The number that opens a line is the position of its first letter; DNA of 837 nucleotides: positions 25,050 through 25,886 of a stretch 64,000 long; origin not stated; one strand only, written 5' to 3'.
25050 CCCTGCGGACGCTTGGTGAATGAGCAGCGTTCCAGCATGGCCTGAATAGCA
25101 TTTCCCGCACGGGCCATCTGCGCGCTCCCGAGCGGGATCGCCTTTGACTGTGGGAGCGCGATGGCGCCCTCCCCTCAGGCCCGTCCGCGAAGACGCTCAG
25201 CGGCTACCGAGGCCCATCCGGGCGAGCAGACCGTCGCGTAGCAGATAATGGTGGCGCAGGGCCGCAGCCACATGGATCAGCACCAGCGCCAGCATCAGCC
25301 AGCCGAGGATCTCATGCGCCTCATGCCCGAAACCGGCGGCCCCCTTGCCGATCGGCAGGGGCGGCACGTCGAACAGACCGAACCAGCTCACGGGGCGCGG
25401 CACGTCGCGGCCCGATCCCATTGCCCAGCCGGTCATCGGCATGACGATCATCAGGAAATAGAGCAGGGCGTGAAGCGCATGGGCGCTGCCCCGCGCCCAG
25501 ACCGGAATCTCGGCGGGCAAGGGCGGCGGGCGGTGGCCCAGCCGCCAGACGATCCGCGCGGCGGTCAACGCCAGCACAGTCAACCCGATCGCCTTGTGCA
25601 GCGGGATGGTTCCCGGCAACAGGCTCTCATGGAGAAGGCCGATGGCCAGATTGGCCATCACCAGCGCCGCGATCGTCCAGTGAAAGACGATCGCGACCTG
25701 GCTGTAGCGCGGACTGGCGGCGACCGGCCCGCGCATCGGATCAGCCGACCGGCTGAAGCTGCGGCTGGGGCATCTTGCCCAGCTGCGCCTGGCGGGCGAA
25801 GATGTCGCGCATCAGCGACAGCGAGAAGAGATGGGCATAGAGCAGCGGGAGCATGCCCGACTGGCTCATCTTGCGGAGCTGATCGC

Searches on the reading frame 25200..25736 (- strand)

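Call 67: search_protein_families(library=pfam, proteins=[window:25200-25736:-], max_evalue=0.01)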
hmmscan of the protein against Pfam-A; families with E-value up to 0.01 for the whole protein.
window:25200-25736:- (179 aa): 2 families
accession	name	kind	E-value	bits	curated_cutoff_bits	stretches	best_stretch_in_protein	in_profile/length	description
PF01292.26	Ni_hydr_CYTB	-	1.9e-30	106.4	30.1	1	10-174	1-176/179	Prokaryotic cytochrome b561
PF14358.11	DUF4405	-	0.006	17.5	26.7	1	89-157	3-63/66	Domain of unknown function (DUF4405)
